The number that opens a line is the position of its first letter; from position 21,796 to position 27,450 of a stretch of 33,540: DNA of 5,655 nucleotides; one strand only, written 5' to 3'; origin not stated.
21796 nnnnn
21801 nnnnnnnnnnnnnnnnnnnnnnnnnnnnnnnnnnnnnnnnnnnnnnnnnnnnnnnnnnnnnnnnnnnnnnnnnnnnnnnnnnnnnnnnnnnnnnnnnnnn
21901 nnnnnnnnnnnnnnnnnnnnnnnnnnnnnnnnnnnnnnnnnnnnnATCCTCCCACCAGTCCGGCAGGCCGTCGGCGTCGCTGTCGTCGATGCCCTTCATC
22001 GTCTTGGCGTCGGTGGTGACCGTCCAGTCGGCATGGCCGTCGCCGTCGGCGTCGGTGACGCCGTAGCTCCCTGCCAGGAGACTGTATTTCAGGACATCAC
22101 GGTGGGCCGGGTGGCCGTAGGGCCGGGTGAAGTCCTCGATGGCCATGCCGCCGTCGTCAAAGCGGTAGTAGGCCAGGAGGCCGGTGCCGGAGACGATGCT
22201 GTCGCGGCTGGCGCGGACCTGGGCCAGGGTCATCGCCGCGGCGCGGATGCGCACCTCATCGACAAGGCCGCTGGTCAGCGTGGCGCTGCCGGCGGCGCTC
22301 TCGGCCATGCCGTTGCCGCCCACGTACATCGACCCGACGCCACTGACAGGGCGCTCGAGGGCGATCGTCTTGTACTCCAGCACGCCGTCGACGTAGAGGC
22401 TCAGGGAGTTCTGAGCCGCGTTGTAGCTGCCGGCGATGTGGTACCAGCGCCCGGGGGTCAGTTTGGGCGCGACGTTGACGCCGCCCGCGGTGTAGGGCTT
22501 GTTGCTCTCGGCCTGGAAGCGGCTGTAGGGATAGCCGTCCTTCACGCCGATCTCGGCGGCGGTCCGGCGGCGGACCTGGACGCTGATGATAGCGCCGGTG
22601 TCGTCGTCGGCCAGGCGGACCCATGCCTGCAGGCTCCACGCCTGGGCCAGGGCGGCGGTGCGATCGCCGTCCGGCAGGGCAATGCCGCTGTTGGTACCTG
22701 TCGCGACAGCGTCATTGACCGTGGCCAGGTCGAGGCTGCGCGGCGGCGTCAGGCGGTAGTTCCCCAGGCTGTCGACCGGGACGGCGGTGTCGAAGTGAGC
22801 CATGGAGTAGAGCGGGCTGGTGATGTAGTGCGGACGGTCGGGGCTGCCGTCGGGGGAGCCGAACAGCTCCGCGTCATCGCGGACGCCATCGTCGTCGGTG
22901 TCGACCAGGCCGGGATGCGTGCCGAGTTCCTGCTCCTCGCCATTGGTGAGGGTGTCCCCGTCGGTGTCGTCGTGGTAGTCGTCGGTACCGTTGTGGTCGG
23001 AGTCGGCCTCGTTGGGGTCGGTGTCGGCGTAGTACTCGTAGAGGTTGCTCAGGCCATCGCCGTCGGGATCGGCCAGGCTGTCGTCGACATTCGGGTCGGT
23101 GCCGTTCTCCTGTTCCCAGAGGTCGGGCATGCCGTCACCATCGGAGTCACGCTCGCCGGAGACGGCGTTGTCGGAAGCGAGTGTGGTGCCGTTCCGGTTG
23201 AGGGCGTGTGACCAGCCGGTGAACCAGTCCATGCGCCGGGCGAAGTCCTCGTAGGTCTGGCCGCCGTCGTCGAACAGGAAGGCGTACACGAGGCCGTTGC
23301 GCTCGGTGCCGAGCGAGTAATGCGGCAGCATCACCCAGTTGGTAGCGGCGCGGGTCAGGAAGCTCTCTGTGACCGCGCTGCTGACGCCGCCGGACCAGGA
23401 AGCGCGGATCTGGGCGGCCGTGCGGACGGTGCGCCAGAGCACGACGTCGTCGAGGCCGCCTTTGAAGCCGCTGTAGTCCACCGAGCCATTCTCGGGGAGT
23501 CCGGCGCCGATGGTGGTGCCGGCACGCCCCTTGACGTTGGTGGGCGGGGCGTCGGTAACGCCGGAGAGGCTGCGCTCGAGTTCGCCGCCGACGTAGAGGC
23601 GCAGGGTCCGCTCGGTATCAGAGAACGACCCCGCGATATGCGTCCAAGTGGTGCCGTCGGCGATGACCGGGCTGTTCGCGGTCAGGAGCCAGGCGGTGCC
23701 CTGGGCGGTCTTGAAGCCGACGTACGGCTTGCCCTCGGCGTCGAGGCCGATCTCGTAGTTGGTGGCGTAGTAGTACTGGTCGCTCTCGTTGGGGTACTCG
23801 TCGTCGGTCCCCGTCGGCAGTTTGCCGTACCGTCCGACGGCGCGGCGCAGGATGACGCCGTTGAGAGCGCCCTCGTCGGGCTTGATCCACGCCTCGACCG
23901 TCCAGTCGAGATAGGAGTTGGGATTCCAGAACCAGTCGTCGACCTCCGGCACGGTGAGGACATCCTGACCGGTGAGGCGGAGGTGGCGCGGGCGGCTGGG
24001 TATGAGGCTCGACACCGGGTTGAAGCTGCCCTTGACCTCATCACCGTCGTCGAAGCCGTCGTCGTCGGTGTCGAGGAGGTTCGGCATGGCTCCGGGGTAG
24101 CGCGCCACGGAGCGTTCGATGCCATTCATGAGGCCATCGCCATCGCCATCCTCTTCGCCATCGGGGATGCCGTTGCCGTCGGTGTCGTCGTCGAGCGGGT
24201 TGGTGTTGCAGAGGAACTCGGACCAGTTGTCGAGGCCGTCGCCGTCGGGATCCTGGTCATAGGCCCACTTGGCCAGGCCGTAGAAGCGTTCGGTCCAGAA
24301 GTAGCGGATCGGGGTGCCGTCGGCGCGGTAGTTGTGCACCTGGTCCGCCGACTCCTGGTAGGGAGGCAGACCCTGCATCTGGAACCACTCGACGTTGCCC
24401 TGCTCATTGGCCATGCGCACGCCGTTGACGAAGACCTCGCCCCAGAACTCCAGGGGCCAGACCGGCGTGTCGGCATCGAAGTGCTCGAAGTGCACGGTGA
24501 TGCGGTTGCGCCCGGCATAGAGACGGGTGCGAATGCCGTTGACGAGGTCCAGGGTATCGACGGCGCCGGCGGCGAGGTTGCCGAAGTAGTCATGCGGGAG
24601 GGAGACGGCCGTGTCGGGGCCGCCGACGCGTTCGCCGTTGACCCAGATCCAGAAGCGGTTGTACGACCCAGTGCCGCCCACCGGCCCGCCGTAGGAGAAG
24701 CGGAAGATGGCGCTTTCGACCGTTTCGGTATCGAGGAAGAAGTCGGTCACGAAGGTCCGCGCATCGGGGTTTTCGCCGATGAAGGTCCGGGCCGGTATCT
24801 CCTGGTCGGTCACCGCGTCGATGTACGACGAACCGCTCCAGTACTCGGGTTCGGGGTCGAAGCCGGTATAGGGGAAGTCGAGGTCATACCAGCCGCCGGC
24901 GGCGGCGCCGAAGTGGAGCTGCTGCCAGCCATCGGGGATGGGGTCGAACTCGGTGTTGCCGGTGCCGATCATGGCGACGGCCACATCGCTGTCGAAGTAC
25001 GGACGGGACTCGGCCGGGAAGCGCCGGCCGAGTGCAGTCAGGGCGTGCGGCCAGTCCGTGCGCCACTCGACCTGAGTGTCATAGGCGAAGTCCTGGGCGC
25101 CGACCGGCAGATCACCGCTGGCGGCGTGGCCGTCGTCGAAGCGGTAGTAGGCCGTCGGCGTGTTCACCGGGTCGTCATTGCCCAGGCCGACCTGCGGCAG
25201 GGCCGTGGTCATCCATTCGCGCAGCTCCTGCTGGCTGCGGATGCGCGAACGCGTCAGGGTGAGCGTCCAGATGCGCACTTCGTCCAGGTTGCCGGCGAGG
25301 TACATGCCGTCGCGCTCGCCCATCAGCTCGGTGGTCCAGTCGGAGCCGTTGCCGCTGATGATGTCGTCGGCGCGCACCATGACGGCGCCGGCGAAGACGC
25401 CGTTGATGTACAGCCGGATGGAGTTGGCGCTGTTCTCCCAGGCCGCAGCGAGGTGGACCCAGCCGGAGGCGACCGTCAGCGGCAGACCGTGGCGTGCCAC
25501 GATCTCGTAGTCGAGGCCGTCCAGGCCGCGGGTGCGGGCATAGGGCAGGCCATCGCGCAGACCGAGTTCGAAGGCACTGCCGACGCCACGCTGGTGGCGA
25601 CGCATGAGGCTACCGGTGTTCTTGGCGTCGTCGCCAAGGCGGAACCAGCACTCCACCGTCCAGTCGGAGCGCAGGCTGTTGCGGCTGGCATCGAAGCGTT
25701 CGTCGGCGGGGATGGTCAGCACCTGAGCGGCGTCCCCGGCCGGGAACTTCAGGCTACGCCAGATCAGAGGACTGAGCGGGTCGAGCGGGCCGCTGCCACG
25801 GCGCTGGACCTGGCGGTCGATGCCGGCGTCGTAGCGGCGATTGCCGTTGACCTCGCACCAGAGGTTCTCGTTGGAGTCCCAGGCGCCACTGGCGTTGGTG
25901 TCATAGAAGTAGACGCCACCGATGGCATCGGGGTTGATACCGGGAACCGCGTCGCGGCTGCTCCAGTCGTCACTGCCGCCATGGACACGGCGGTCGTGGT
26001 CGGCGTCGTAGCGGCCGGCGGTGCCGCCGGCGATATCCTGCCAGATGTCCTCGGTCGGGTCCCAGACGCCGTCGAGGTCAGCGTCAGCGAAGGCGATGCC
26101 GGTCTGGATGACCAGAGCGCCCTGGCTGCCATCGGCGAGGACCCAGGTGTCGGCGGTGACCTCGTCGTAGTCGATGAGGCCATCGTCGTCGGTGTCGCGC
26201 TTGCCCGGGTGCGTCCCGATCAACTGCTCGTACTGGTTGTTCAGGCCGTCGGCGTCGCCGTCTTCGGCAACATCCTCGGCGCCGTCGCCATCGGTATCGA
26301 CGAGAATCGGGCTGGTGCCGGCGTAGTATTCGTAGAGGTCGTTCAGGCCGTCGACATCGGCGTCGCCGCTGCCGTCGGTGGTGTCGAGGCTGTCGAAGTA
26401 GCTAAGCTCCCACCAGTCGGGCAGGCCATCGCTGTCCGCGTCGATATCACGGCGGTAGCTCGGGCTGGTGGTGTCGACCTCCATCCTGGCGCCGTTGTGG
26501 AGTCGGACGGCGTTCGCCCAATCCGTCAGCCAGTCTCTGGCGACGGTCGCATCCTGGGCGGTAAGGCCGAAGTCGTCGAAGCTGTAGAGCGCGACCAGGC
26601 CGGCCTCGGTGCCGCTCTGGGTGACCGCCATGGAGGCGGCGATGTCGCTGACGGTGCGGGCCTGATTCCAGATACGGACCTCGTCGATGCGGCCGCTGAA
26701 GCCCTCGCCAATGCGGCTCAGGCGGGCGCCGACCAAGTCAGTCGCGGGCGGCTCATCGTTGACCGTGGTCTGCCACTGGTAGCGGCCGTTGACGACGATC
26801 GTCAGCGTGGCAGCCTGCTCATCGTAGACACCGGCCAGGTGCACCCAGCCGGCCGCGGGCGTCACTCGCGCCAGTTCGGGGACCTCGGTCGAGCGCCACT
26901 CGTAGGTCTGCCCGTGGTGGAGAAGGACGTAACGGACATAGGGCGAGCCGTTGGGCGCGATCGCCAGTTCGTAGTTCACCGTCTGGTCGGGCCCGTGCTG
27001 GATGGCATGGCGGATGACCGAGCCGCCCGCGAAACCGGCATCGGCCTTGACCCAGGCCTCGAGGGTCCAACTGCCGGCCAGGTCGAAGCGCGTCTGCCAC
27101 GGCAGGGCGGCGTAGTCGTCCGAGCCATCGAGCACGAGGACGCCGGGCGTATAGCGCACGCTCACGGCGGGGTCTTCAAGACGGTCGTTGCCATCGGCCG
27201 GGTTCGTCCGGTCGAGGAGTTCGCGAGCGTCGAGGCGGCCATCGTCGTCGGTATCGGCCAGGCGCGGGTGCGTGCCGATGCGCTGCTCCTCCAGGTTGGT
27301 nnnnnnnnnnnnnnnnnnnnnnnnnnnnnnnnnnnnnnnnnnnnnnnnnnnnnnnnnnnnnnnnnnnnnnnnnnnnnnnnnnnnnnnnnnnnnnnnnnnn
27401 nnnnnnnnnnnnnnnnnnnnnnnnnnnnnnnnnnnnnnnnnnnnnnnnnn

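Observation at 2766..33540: A single giant gene (>30.7 kb, about 10,250 in-window codons, N-terminus still missing) fills 92% of the window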

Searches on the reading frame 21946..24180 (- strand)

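Call 11: search_protein_families(library=pfam, proteins=[window:21946-24180:-], max_evalue=0.01)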
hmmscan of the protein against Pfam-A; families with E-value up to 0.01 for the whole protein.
window:21946-24180:- (745 aa): 3 families
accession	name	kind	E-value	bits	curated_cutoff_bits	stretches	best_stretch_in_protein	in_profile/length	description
PF13385.13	Laminin_G_3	-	2.4e-34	119.1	27.6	2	495-655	2-150/151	Concanavalin A-like lectin/glucanases superfamily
PF18884.5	TSP3_bac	-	0.0016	18.7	25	1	345-364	1-20/22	Bacterial TSP3 repeat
PF02210.31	Laminin_G_2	-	0.0037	18.2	22.9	0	528-628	7-103/126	Laminin G domain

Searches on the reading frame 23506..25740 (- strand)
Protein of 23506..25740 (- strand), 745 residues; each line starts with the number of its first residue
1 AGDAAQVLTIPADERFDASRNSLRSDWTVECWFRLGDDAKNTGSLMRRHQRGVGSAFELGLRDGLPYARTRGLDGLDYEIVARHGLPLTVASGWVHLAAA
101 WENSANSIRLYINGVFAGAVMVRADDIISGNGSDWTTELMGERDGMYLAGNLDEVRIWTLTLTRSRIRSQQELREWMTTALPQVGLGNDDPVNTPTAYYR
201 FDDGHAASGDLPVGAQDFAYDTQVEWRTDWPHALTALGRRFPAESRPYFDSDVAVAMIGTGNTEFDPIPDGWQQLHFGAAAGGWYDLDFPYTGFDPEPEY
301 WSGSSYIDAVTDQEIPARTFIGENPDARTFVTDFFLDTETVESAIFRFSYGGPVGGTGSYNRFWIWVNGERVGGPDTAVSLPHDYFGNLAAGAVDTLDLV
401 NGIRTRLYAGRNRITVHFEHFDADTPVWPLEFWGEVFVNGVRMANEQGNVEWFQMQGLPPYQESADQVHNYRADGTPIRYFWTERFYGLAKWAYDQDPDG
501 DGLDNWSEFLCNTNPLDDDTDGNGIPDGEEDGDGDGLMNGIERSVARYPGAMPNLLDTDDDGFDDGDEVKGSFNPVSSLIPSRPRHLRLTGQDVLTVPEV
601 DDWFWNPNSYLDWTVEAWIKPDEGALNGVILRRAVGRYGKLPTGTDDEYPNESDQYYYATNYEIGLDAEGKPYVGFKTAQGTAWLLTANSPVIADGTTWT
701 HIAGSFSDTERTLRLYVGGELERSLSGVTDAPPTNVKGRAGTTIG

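Call 11: search_protein_families(library=pfam, proteins=[window:23506-25740:-], max_evalue=0.01)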
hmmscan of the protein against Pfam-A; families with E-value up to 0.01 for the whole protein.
window:23506-25740:- (745 aa): 1 family
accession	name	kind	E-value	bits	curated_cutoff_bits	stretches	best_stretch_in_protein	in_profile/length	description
PF13385.13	Laminin_G_3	-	1.4e-27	97.1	27.6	2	21-167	12-150/151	Concanavalin A-like lectin/glucanases superfamily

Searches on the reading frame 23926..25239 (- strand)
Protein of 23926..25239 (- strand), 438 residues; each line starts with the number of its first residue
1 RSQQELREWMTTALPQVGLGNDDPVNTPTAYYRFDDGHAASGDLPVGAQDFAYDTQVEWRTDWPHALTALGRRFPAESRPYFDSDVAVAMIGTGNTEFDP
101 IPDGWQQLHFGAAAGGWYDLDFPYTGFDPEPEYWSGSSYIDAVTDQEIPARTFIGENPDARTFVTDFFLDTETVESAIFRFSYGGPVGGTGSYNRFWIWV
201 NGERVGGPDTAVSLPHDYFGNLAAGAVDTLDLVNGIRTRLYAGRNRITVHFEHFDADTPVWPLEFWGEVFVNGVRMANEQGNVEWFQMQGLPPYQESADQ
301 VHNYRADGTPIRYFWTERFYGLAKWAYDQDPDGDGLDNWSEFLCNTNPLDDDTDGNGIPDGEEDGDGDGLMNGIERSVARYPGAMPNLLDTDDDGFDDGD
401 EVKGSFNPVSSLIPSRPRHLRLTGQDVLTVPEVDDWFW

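Call 19: search_protein_families(library=ncbifam, proteins=[window:23926-25239:-], max_evalue=1)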
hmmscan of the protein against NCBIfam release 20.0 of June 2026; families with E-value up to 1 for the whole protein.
window:23926-25239:- (438 aa): 4 families
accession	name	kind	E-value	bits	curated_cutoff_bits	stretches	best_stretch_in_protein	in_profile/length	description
NF033765.2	gliding_CglD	equivalog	1.4e-05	23.1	400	1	329-407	206-283/1124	adventurous gliding motility lipoprotein CglD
NF042425.1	Amuc_1099_fam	equivalog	0.012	15.2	50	1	327-351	126-150/321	Amuc_1099 family pilus-like system protein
NF047639.1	throspo3_MtsD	equivalog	0.17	10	800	1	329-409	459-528/651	cell-cell cohesion protein MtsD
NF053691.1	BamM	equivalog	0.21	10.6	315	1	350-398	227-274/376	BamM family beta-barrel-assembly machinery protein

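Call 20: search_protein_families(library=pfam, proteins=[window:23926-25239:-], max_evalue=5)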
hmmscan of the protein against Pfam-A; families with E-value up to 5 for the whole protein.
window:23926-25239:- (438 aa): 2 families
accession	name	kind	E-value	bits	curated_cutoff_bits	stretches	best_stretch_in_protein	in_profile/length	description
PF13364.12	BetaGal_ABD2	-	0.13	13.4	23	1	154-250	30-105/112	Beta-galactosidase second all-beta domain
PF18884.5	TSP3_bac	-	4.4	7.7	25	1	330-350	1-21/22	Bacterial TSP3 repeat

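Call 50: search_solved_structures(query=window:23926-25239:-, max_evalue=1)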
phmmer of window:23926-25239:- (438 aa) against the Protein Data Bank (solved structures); distinct sequences matched with E-value up to 1: 0.

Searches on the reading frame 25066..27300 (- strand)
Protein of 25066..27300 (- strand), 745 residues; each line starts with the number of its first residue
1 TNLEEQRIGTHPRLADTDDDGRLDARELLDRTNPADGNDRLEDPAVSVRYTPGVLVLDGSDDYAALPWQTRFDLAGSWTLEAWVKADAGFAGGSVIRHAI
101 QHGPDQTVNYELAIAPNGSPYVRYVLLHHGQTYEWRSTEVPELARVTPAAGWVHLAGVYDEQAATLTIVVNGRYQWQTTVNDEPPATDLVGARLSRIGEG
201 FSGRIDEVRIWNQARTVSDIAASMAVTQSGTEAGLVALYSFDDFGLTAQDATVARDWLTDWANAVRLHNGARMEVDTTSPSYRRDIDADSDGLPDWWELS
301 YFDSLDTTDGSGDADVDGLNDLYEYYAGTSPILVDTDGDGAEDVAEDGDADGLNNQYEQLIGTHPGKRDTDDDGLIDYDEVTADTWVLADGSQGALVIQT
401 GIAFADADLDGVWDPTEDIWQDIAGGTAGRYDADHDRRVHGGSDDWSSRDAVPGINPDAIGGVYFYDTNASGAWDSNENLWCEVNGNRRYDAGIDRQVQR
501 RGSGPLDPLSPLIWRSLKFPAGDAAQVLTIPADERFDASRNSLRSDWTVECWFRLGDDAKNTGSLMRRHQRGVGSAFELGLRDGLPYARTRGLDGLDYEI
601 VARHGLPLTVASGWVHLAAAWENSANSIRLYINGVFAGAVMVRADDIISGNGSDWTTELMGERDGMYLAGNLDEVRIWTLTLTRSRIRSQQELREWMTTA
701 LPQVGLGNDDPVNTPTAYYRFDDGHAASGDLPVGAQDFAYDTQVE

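Call 11: search_protein_families(library=pfam, proteins=[window:25066-27300:-], max_evalue=0.01)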
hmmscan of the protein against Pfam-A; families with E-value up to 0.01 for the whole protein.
window:25066-27300:- (745 aa): 1 family
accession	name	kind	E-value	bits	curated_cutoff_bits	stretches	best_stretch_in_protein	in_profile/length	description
PF13385.13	Laminin_G_3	-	1.3e-36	126.4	27.6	2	58-221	1-151/151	Concanavalin A-like lectin/glucanases superfamily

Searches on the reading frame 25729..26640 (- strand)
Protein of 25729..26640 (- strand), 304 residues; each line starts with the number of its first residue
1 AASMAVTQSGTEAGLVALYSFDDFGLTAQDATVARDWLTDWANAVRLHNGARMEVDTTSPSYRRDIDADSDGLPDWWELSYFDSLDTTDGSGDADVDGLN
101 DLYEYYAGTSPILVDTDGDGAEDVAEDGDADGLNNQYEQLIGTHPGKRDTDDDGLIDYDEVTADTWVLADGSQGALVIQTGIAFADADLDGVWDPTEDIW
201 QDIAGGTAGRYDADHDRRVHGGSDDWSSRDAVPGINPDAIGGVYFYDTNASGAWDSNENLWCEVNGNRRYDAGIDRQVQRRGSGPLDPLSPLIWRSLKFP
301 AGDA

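Call 19: search_protein_families(library=ncbifam, proteins=[window:25729-26640:-], max_evalue=1)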
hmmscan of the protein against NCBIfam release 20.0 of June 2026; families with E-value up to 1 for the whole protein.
window:25729-26640:- (304 aa): 2 families
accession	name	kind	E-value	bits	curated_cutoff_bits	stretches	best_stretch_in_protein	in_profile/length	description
NF033765.2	gliding_CglD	equivalog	6.3e-07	27.6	400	2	126-258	206-348/1124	adventurous gliding motility lipoprotein CglD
NF047639.1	throspo3_MtsD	equivalog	0.26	9.3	800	1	92-165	459-525/651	cell-cell cohesion protein MtsD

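Call 20: search_protein_families(library=pfam, proteins=[window:25729-26640:-], max_evalue=5)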
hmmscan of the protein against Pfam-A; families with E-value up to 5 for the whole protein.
window:25729-26640:- (304 aa): 0 families
